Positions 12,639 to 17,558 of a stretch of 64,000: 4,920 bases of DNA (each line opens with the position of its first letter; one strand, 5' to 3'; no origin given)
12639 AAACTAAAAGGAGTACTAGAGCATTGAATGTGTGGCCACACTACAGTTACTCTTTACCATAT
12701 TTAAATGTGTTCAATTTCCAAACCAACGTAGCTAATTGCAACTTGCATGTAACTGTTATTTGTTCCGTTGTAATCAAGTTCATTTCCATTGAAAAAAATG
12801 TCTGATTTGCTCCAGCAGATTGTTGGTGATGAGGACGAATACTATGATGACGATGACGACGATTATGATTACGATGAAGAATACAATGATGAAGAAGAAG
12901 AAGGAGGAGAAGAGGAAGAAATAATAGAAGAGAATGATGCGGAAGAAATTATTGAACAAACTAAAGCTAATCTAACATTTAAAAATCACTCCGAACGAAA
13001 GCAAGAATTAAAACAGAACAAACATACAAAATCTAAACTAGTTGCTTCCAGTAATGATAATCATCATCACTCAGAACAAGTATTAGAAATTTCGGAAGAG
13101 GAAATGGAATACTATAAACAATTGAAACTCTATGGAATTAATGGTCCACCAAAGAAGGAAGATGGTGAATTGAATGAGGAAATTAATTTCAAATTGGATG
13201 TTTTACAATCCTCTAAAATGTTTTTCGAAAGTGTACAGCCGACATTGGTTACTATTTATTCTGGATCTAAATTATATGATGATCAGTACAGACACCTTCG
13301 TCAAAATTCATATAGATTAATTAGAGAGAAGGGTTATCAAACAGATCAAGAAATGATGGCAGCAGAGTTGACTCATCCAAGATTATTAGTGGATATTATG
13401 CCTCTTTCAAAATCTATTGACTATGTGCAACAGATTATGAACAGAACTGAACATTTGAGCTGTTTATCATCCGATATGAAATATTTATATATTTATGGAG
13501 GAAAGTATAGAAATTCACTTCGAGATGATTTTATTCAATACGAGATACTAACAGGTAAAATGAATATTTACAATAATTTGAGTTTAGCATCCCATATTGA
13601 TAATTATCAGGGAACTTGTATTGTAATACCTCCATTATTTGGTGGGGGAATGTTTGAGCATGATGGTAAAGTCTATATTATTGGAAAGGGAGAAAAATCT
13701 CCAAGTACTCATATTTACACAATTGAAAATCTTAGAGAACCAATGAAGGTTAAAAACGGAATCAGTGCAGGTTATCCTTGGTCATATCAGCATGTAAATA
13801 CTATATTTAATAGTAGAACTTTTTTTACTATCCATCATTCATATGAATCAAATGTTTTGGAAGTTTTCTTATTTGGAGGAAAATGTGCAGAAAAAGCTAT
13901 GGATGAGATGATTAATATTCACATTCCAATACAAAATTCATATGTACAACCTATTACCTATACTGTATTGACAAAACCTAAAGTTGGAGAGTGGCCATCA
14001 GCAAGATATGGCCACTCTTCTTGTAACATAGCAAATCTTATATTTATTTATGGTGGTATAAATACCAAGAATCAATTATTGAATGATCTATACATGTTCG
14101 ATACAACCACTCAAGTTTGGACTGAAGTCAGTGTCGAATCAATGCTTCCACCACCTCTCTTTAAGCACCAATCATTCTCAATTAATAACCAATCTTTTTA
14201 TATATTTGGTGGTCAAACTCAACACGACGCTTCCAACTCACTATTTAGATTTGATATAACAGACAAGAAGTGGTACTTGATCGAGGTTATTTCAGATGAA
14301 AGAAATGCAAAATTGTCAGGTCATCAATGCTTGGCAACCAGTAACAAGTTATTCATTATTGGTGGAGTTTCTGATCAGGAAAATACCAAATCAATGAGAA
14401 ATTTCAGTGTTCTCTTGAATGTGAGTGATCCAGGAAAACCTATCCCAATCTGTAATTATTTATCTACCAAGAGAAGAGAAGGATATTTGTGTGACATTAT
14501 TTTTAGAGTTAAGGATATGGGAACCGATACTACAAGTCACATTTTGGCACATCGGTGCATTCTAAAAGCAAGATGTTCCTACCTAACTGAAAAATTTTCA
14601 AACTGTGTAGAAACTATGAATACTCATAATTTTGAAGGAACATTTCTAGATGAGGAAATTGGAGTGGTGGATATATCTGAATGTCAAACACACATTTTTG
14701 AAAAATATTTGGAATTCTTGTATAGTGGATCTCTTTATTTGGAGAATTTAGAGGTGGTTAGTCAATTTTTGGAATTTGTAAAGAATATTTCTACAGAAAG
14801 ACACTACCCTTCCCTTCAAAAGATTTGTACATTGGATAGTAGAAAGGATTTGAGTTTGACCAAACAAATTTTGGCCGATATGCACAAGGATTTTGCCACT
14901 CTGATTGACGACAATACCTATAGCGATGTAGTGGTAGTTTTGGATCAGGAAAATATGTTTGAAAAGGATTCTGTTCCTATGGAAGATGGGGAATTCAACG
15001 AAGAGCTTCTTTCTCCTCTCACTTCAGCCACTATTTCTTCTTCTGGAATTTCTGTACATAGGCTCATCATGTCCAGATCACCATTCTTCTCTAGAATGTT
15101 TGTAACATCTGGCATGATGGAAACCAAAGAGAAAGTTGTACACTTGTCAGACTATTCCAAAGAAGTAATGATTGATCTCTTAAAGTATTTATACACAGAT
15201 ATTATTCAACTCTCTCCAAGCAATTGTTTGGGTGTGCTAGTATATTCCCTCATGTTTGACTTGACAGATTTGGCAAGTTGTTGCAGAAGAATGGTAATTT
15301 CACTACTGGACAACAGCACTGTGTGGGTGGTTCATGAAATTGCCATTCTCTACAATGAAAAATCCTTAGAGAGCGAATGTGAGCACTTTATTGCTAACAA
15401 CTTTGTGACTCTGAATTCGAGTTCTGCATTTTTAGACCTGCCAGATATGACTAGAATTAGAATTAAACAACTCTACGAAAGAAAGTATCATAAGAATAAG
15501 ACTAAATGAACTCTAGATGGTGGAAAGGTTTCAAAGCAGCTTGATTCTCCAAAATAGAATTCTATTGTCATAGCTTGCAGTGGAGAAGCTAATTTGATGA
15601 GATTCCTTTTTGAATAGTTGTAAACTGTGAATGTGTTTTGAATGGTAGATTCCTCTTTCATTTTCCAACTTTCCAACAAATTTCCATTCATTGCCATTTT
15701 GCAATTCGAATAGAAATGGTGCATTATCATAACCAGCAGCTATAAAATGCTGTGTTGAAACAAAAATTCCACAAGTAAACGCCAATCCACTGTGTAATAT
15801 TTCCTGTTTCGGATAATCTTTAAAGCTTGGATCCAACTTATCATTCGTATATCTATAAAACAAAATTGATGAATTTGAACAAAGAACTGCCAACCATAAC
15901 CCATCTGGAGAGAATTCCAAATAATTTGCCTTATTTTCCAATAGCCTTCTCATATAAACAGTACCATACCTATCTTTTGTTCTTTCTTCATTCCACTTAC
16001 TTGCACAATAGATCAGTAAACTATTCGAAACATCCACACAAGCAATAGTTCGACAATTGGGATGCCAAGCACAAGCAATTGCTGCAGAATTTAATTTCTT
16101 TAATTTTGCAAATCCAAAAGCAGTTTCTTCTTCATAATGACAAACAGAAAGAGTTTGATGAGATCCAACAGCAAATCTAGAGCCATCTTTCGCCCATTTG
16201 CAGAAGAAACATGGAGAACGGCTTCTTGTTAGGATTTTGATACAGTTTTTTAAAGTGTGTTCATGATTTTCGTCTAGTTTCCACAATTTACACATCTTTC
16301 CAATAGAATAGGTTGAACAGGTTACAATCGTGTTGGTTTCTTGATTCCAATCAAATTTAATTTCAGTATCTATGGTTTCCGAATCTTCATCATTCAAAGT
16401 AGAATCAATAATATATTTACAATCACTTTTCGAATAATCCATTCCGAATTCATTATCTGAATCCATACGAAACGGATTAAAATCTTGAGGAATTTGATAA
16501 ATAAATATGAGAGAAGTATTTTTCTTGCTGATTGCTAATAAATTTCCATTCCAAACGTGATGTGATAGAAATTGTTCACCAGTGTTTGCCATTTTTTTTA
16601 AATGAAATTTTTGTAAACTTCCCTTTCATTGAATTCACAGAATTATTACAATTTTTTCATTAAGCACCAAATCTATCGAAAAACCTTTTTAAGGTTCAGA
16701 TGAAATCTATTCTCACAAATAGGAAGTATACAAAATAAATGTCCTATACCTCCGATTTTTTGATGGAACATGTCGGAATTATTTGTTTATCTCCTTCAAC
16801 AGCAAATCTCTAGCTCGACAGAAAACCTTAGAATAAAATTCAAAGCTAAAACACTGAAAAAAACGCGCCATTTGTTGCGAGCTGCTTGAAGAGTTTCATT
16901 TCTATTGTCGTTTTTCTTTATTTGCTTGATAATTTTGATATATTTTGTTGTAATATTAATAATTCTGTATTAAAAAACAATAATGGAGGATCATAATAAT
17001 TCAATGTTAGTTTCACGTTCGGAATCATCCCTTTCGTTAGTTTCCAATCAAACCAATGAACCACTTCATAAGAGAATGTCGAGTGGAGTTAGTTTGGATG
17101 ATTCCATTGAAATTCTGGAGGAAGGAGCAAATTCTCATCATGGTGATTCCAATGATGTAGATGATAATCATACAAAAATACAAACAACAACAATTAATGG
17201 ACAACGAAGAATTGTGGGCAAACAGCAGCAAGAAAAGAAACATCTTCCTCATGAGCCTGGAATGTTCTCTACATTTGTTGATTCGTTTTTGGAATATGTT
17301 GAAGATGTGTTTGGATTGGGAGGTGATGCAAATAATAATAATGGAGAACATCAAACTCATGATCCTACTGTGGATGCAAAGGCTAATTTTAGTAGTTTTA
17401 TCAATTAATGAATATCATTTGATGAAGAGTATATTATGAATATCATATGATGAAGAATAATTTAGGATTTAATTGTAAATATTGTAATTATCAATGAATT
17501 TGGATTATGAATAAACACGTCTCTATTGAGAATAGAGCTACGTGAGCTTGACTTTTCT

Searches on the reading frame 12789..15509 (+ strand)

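Call 8: search_protein_families(library=pfam, proteins=[window:12789-15509:+], max_evalue=0.01)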
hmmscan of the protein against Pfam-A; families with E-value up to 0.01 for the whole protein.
window:12789-15509:+ (906 aa): 14 families
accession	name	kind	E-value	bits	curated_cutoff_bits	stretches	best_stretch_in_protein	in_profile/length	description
PF24681.1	Kelch_KLHDC2_KLHL20_DRC7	-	3.5e-34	118.5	50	1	358-534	10-179/221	KLHDC2/KLHL20/DRC7 Kelch-repeats domain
PF24981.1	Beta-prop_ATRN-LZTR1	-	6.3e-27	95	50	2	397-468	31-103/289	Attractin/LZTR1 beta-propeller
PF13418.12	Kelch_4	-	2.8e-23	82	21.6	2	405-450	1-45/49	Galactose oxidase, central domain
PF01344.31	Kelch_1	-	2.9e-20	71.9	20.1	2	405-448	1-43/46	Kelch motif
PF00651.37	BTB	-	1.3e-18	67.6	20.5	2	754-837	23-107/110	BTB/POZ domain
PF13415.12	Kelch_3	-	3.2e-16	59.5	22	1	416-455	2-39/48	Galactose oxidase, central domain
PF13964.12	Kelch_6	-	9.1e-15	54.5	25.3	2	460-498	5-43/50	Kelch motif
PF07646.21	Kelch_2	-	5.7e-13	48.5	21.3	1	406-448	2-45/48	Kelch motif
PF13854.13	Kelch_HCF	-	2.7e-10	40.5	113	1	399-532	11-145/345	Host cell factor, Kelch-repeats domain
PF24996.1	NANM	-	1.2e-05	24.8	45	0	466-530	62-128/350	N-acetylneuraminate epimerase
PF25210.1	Kelch_FKB95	-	2.3e-05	24.6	70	0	402-449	76-125/268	FKB95, Kelch-repeats domain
PF21536.4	BTB_KLHL33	-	6.1e-05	23.2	27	1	773-832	3-62/63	Kelch-like protein 33-like, BTB/POZ domain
PF03089.20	RAG2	-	0.00033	20.2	21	0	349-411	31-92/339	Recombination activating protein 2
PF07707.21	BACK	-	0.0059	17.1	20.9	0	848-886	4-42/103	BTB And C-terminal Kelch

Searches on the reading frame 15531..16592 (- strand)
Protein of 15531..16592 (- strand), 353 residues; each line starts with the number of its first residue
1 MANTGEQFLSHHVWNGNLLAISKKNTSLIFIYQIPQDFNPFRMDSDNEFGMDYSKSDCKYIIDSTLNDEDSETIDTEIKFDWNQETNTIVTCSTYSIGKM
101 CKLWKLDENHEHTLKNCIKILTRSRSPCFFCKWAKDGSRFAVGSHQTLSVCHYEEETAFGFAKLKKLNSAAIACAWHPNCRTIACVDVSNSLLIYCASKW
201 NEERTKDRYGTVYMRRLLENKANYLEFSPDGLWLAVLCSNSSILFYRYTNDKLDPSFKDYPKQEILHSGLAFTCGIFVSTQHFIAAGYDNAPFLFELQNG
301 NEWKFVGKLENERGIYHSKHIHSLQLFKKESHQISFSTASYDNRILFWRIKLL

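Call 8: search_protein_families(library=pfam, proteins=[window:15531-16592:-], max_evalue=0.01)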
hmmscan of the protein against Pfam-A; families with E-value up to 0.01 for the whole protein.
window:15531-16592:- (353 aa): 9 families
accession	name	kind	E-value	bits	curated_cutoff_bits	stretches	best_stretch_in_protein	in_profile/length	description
PF25174.1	Beta-prop_THOC3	-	3.3e-10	39.9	305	1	82-310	10-213/272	THOC3 beta-propeller domain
PF23414.1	Beta-prop_EML_2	-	7.4e-09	35.8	90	1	113-205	70-161/266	Echinoderm microtubule-associated protein second beta-propeller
PF23389.1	Beta-prop_WDR19_1st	-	1.1e-06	28.4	27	0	78-176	42-131/325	WDR19 first beta-propeller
PF00400.38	WD40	-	8.9e-06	26.5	27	0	116-148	2-35/39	WD domain, G-beta repeat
PF24817.1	WD40_WDHD1_1st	-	1.5e-05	24.8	109.9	1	172-258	182-261/291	WDHD1 first WD40 domain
PF12894.13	ANAPC4_WD40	-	0.0016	19.1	22.9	0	218-254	37-73/91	Anaphase-promoting complex subunit 4 WD40 domain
PF25460.1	Beta-prop_Aladin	-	0.0029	17.2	171.1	0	103-212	85-197/340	Aladin seven-bladed propeller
PF24807.1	WD40_CDC20-Fz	-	0.0042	16.9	200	0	132-195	16-78/292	CDC20/Fizzy WD40 domain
PF25173.1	Beta-prop_WDR3_1st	-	0.0044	17.2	154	0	82-146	121-176/184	WDR3 first beta-propeller domain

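Call 43: find_encoding_contigs(protein=window:15531-16592:-, flank=10000)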
Protein window:15531-16592:- (353 aa): no gene with exactly this product is on record in the collection.

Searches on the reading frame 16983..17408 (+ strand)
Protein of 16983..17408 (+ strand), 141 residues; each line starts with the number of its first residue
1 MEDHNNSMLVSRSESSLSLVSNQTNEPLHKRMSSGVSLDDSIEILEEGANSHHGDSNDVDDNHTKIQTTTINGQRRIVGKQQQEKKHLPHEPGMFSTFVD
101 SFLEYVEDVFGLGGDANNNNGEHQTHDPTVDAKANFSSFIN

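Call 8: search_protein_families(library=pfam, proteins=[window:16983-17408:+], max_evalue=0.01)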
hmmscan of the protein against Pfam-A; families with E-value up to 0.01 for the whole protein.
window:16983-17408:+ (141 aa): 0 families

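Call 24: find_encoding_contigs(protein=window:16983-17408:+, flank=10000)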
Protein window:16983-17408:+ (141 aa): no gene with exactly this product is on record in the collection.
